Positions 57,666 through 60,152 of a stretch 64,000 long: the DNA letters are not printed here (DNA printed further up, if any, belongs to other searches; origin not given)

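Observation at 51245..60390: Unclassified five-gene restriction-modification/defence operon: two SF2 ATPases, an amino-MTase, a C5-MTase and a DUF3883-type nuclease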

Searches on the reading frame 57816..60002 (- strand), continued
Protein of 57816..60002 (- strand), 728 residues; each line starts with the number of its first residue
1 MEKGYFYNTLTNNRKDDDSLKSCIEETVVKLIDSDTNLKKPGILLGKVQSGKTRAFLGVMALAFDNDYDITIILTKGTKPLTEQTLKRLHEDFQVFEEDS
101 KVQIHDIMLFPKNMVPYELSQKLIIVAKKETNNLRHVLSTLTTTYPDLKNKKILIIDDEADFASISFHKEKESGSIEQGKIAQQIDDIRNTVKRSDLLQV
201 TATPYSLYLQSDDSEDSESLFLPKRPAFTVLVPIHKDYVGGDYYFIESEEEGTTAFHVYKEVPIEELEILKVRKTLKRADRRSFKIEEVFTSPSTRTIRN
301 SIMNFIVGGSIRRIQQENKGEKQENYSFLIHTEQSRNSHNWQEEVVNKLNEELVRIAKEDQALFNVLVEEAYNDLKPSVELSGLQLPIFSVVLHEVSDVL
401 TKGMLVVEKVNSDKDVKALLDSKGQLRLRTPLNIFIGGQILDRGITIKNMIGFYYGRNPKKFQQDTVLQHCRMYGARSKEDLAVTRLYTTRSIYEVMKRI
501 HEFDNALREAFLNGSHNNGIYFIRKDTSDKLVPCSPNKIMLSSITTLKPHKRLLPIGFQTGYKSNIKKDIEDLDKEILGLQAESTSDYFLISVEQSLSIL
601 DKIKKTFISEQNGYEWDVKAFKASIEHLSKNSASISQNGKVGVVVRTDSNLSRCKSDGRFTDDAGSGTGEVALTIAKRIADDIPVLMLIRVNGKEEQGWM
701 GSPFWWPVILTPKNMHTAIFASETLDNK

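Call 35: search_protein_families(library=pfam, proteins=[L027:5060-6949:+, L027:6953-9907:+, L033:3759-6263:+, L033:6282-9470:+, L051:12176-15274:+, L051:15295-18417:+, L077:12172-15174:+, L077:15176-17992:+, L045:5948-9670:+, L045:12252-14864:+], max_evalue=0.001)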
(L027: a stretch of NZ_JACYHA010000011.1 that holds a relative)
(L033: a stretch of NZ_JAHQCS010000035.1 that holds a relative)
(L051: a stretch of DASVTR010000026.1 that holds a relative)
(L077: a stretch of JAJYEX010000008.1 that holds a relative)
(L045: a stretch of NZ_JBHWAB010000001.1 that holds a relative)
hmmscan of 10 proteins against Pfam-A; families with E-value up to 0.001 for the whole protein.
L027:5060-6949:+ (629 aa): 1 family
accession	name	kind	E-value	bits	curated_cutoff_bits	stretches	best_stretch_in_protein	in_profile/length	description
PF01555.25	N6_N4_Mtase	-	9.7e-34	117.7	26.7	1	111-436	1-203/221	DNA methylase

L027:6953-9907:+ (984 aa): 3 families
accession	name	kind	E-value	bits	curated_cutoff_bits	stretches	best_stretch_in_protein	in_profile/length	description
PF19778.5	RE_endonuc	-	1.2e-36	125.3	23.4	1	867-968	2-103/108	Endonuclease domain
PF04851.21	ResIII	-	5.6e-13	49.6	22.5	1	84-251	25-161/164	Type III restriction enzyme, res subunit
PF00270.35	DEAD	-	1.4e-06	28.6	26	1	82-252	14-160/167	DEAD/DEAH box helicase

L033:3759-6263:+ (834 aa): 1 family
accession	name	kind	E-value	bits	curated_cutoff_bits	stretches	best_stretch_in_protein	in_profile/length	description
PF08665.17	PglZ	-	8.6e-52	176.1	25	1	459-631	2-177/179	PglZ domain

L033:6282-9470:+ (1062 aa): 4 families
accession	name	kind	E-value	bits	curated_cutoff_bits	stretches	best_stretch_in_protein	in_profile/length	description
PF00271.37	Helicase_C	-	1.2e-22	80.7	23.5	1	480-578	11-110/110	Helicase conserved C-terminal domain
PF00176.29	SNF2-rel_dom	-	2.3e-16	60.2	24.9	1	120-313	17-211/290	SNF2-related domain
PF04851.21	ResIII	-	2.2e-13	50.9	22.5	1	102-271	3-163/164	Type III restriction enzyme, res subunit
PF00270.35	DEAD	-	2.1e-07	31.3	26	1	124-272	18-162/167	DEAD/DEAH box helicase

L051:12176-15274:+ (1032 aa): 2 families
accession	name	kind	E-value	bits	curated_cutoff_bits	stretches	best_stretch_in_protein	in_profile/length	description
PF01555.25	N6_N4_Mtase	-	5.6e-31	108.6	26.7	1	187-514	1-219/221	DNA methylase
PF13649.12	Methyltransf_25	-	3.3e-05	24.9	27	0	480-522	1-45/97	Methyltransferase domain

L051:15295-18417:+ (1040 aa): 1 family
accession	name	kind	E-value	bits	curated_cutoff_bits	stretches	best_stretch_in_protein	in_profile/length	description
PF04851.21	ResIII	-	0.00025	21.4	22.5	1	188-330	26-139/164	Type III restriction enzyme, res subunit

L077:12172-15174:+ (1000 aa): 1 family
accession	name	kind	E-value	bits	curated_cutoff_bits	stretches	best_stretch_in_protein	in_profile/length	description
PF01555.25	N6_N4_Mtase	-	5.2e-27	95.7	26.7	1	250-576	1-220/221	DNA methylase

L077:15176-17992:+ (938 aa): 1 family
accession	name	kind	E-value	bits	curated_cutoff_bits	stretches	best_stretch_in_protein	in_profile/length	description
PF04851.21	ResIII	-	1.9e-08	34.8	22.5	1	104-325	7-162/164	Type III restriction enzyme, res subunit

L045:5948-9670:+ (1240 aa): 3 families
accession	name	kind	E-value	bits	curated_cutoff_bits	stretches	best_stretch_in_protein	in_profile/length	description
PF07669.17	Eco57I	-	3.7e-32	112.2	25.3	1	609-868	3-171/171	Eco57I restriction-modification methylase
PF12950.13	TaqI_C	-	1.9e-10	41.5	26.5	1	1086-1174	30-118/118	TaqI-like C-terminal specificity domain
PF20473.4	MmeI_Mtase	-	1.8e-09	37.6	27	1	537-846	10-211/259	MmeI, DNA-methyltransferase domain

L045:12252-14864:+ (870 aa): 4 families
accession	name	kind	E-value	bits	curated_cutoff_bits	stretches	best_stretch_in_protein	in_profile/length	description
PF00271.37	Helicase_C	-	5e-13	49.7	23.5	1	263-374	11-109/110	Helicase conserved C-terminal domain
PF00176.29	SNF2-rel_dom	-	3.3e-12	46.6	24.9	1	36-169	22-172/290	SNF2-related domain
PF04851.21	ResIII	-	9.3e-12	45.6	22.5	1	29-161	21-163/164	Type III restriction enzyme, res subunit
PF00270.35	DEAD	-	2.7e-11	43.9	26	1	20-163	3-163/167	DEAD/DEAH box helicase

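Call 57: predict_structure(alignment_id=A1)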
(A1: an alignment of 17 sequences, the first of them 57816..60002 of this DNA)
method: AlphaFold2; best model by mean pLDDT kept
length: 728 residues; sequences in the alignment: 17
mean_pLDDT: 64.0   pTM: 0.53
mean pLDDT of the five models: 64.0, 62.0, 61.9, 60.1, 60.0
residues with pLDDT >= 90: 45; 70-90: 268; 50-70: 216; < 50: 199
segments of 3 or more residues with pLDDT < 50: 35-41, 43-50, 160-237, 271-283, 333-336, 423-425, 428-430, 434-465, 515-525, 529-544, 556-563, 662-669, 724-728
pLDDT, mean of each block of 10 residues (from residue 1): 81 82 72 49 47 70 79 70 75 79 77 68 78 65 65 63 35 34 36 29 25 40 35 44 73 79 62 37 60 76 85 86 66 52 73 88 93 91 90 90 71 59 50 46 36 33 49 63 73 61 58 48 47 45 54 58 60 85 78 90 75 63 81 79 81 59 50 78 86 70 80 65 43
secondary structure, 60 per line:
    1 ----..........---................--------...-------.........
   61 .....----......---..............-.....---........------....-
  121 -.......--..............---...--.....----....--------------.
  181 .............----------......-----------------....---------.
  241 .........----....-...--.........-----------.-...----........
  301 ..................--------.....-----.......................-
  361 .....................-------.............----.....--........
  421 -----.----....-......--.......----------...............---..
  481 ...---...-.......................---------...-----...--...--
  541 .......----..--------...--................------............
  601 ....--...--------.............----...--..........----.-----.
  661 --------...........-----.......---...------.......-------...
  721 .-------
elements in order (helices of 4 or more, strands of 3 or more residues): H5-14 H18-33 E42-44 H52-65 E70-75 H79-92 H94-98 E102-106 H116-119 E122-128 H131-144 E153-157 E162-165 H180-193 H204-209 H227-230 H240-249 H254-257 E259-261 H264-272 H293-318 E327-331 H337-359 H361-381 H389-401 E406-410 H413-419 E431-434 E436-441 E444-450 H461-475 H479-483 E487-489 H491-513 E523-525 E531-533 E544-547 E562-564 H567-582 E589-592 H593-604 E607-609 H618-630 E640-649 H669-679 E685-691 E704-710 E718-721

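Call 60: fold_search(model_id=the predicted structure, library=pdb)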
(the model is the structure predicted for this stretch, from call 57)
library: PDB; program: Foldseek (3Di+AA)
matches with E <= 10: 497; with E <= 0.001: 0
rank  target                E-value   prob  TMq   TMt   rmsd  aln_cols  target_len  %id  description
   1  9yrc_D                6.9e-03  0.18  0.10  0.13  28.8       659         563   10  p97Ufd1-Npl4 complex processing poly-ubiquitinated substrate in the presence of ATP (released 2026-03-25)
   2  8u7t_A                2.5e-02  0.14  0.11  0.14  25.2       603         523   10  Substrate-bound Cdc48, Class 1 (released 2024-11-06)
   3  9dlp_D                3.6e-02  0.91  0.14  0.35   6.5       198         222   11  Cryo-EM structure of human TREX-2 complex bound to DDX39B(UAP56) (released 2025-06-04)
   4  8t5s_A                3.6e-02  0.15  0.12  0.13  23.0       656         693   10  Cryo-EM structure of DRH-1 helicase and C-terminal domain bound to dsRNA (released 2024-05-15)
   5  7nku_A                4.3e-02  0.09  0.10  0.12  26.1       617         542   11  diazaborine bound Drg1(AFG2) (released 2021-06-23)
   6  9p02_E                4.5e-02  0.10  0.10  0.13  25.8       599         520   10  Cryo-EM structure of S. Mansoni p97 bound to compound 739 (released 2025-08-13)
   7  9tkv_A                5.9e-02  0.13  0.13  0.14  27.8       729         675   11  Structure of duck RIG-I (delta CARDS) bound to 31-mer RNA mismatched hairpin with 5'pppG-C blunt end, mimicking the in (released 2025-12-31)
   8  9a76_B                6.2e-02  0.33  0.15  0.21  19.4       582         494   10  Integrative model of LEPA-CSHA by crosslinking MS and deep learning (released 2024-09-18)
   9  7lmz_E                6.2e-02  0.09  0.10  0.10  26.5       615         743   10  Cryo-EM structure of human p97 in complex with Npl4/Ufd1 and Ub6 (Class 1) (released 2021-09-15)
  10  5aor_B                7.3e-02  0.11  0.11  0.09  23.2       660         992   10  Structure of MLE RNA ADP AlF4 complex (released 2015-11-18)
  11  6rxt_CR               7.7e-02  0.04  0.09  0.09  24.6       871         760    9  Cryo-EM structure of the 90S pre-ribosome (Kre33-Noc4) from Chaetomium thermophilum, state A (released 2019-08-14)
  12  7t0v_A                8.5e-02  0.06  0.09  0.11  28.6       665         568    9  CryoEM structure of the crosslinked Rix7 AAA-ATPase (released 2022-03-02)
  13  9ox9_B                9.0e-02  0.08  0.10  0.13  26.3       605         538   11  Cryo-EM structure of S. Mansoni p97 bound to CB-5083 (released 2025-08-13)
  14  8xks_G                1.2e-01  0.05  0.08  0.09  44.4       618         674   10  The cryo-EM structure of Orf2971-FtsHi motor complex (released 2024-12-04)
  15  5tf7                  1.4e-01  0.21  0.07  0.19  15.5       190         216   14  Nucleotide-binding domain 1 of the human cystic fibrosis transmembrane conductance regulator (CFTR) with ATP (released 2018-05-09)
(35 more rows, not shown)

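Call 70: search_protein_families(library=pfam, alignment_id=A5, max_evalue=0.00001)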
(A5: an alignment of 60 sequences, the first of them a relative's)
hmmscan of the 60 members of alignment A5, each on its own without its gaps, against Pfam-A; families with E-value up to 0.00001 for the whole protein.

A. member 1, L007:12234-14198:+ (655 aa): 1 family
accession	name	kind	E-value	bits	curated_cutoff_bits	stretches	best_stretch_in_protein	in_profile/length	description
PF01555.25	N6_N4_Mtase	-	5.3e-39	134.9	26.7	1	107-363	1-220/221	DNA methylase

B. families by the number of members that match (of 60 scanned): 45 families (the first 25 are shown)
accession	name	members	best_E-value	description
PF01555.25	N6_N4_Mtase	10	7.1e-41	DNA methylase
PF04851.21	ResIII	8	9.5e-14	Type III restriction enzyme, res subunit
PF15515.12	MvaI_BcnI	5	6.1e-69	MvaI/BcnI restriction endonuclease family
PF00270.35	DEAD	5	2.7e-11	DEAD/DEAH box helicase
PF00176.29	SNF2-rel_dom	4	2.3e-16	SNF2-related domain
PF00271.37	Helicase_C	3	1.2e-22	Helicase conserved C-terminal domain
PF13649.12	Methyltransf_25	3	1.1e-15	Methyltransferase domain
PF13489.12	Methyltransf_23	3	1.7e-15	Methyltransferase domain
PF08241.18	Methyltransf_11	3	9.9e-15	Methyltransferase domain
PF13847.12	Methyltransf_31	3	1.2e-13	Methyltransferase domain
PF08242.18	Methyltransf_12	3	4.6e-13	Methyltransferase domain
PF19778.5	RE_endonuc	2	1.2e-36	Endonuclease domain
PF13091.12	PLDc_2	2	7.5e-11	PLD-like domain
PF13310.11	Virulence_RhuM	1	1.1e-104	Virulence protein RhuM family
PF09903.14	DUF2130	1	2.3e-86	Uncharacterized protein conserved in bacteria (DUF2130)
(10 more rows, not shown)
